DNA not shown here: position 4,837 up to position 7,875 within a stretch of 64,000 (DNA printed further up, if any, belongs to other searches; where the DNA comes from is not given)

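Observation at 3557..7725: Orphan CpaE/TadZ-like ATPase with five cytoplasmic Ig-like repeats, overlapped with a TonB-C protein that has a 240-aa cytoplasmic N-terminus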

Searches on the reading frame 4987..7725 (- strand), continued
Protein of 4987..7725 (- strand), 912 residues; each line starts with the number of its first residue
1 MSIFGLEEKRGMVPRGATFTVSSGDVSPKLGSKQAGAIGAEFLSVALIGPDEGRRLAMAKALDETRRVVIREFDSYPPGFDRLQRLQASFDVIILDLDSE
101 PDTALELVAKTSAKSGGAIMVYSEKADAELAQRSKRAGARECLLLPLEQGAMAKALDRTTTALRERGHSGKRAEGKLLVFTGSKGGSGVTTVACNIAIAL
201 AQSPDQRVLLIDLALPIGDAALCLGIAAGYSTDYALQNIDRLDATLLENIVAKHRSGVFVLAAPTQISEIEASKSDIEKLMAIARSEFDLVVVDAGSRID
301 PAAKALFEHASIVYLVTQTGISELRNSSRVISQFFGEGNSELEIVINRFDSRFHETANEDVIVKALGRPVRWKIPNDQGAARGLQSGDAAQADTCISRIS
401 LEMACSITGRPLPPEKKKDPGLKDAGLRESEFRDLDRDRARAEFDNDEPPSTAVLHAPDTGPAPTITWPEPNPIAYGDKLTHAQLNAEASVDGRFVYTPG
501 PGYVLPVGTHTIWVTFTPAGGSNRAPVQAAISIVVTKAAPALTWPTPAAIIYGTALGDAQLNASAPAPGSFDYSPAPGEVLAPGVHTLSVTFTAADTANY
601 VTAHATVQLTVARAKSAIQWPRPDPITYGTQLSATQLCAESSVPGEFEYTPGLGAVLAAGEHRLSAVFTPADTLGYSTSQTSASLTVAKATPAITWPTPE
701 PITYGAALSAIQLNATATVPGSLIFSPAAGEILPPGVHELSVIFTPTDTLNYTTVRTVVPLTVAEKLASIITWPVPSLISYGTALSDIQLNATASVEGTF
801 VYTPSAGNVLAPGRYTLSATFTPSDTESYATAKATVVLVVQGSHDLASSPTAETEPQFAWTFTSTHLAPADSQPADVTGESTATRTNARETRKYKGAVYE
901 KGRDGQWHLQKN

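Call 61: search_protein_families(library=pfam, proteins=[L078:28-2073:+, L078:2487-3716:-, L078:4056-5189:+, L078:5262-6734:-, L078:6772-8220:-, L078:13393-14406:+, L078:18792-19895:+, L078:20593-22149:+, L078:22215-23324:-, L085:3633-5048:-], max_evalue=0.001)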
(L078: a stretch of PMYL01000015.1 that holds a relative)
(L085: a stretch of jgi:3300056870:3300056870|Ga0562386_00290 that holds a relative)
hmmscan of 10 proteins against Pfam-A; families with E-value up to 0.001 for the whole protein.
L078:28-2073:+ (681 aa): 4 families
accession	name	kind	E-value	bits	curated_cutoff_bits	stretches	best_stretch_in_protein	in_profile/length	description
PF00270.35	DEAD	-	1.1e-21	77.7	26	1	1-151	17-165/167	DEAD/DEAH box helicase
PF00271.37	Helicase_C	-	1e-20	74.5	23.5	1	192-299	7-110/110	Helicase conserved C-terminal domain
PF00570.28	HRDC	-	9.2e-20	70.8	23.8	1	603-668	2-67/68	HRDC domain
PF16124.10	RecQ_Zn_bind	-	1e-07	33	25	1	395-440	20-65/66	RecQ zinc-binding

L078:2487-3716:- (409 aa): 5 families
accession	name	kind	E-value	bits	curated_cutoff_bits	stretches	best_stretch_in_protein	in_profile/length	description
PF13614.12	AAA_31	-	1.1e-08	35.6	27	1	163-303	5-149/177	AAA domain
PF00072.30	Response_reg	-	1.8e-08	34.9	30.2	1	57-141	25-110/111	Response regulator receiver domain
PF01656.29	CbiA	-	1.8e-05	25.1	25.4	0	163-360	2-112/125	CobQ/CobB/MinD/ParA nucleotide binding domain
PF02374.21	ArsA_ATPase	-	0.0001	22.1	24.3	0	162-195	3-35/305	Anion-transporting ATPase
PF06564.18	CBP_BcsQ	-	0.00054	20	21.3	0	163-198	5-39/234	Cellulose biosynthesis protein BcsQ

L078:4056-5189:+ (377 aa): 0 families

L078:5262-6734:- (490 aa): 0 families

L078:6772-8220:- (482 aa): 3 families
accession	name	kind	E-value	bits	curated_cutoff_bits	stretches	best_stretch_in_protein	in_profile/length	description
PF00158.32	Sigma54_activat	-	4.4e-67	225.4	20.2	1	153-320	1-168/168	Sigma-54 interaction domain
PF25601.1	AAA_lid_14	-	1.1e-23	83.3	27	1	326-395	2-71/87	AAA+ ATPase lid domain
PF14532.12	Sigma54_activ_2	-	3e-21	76.6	25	1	154-324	1-138/138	Sigma-54 interaction domain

L078:13393-14406:+ (337 aa): 1 family
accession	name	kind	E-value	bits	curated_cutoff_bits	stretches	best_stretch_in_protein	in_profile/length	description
PF03544.19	TonB_C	-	2e-18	67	24.6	1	260-335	2-79/79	Gram-negative bacterial TonB protein C-terminal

L078:18792-19895:+ (367 aa): 0 families

L078:20593-22149:+ (518 aa): 2 families
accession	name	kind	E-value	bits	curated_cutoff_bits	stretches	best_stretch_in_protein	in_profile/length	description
PF13400.11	Tad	-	3.3e-09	37.3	22.3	1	18-63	1-45/47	Putative Flp pilus-assembly TadE/G-like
PF00092.34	VWA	-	0.00077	20.2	23.8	0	341-478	69-165/174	von Willebrand factor type A domain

L078:22215-23324:- (369 aa): 0 families

L085:3633-5048:- (471 aa): 0 families

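Call 64: find_related_loci(query=L085:13012-14292:+, collection=metagenome_contigs, flank=10000)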
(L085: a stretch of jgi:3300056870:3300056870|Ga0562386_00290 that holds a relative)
Query L085:13012-14292:+ (426 aa) in metagenome_contigs; peptide patterns used: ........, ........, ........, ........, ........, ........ (x = any residue, [..] = any of these).
600 stretches matched a pattern (row limit reached: there are more); 597 encode a relative of the query (tblastn E <= 1e-3); the best 80 are kept; 80 distinct loci.
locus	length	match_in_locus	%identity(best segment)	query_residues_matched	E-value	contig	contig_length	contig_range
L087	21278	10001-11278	99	1-426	0e+0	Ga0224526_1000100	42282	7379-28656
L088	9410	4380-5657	95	1-426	0e+0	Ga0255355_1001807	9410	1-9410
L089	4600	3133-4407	95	1-426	0e+0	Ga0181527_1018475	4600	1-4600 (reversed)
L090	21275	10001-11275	94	1-426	0e+0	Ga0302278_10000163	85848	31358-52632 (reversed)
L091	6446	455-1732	91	1-426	0e+0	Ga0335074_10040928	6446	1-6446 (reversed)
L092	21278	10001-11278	92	1-426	0e+0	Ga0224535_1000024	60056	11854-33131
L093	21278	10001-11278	95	1-426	0e+0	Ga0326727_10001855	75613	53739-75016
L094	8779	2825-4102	90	1-426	0e+0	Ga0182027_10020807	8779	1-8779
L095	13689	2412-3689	89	1-426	0e+0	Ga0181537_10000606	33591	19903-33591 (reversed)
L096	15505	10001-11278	90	1-426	0e+0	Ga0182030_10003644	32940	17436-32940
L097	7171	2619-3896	90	1-426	0e+0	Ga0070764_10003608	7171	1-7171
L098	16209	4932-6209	90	1-426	0e+0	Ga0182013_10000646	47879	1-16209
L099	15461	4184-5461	90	1-426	0e+0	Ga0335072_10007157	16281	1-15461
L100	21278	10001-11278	91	1-426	0e+0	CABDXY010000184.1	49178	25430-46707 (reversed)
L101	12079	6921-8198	89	1-426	0e+0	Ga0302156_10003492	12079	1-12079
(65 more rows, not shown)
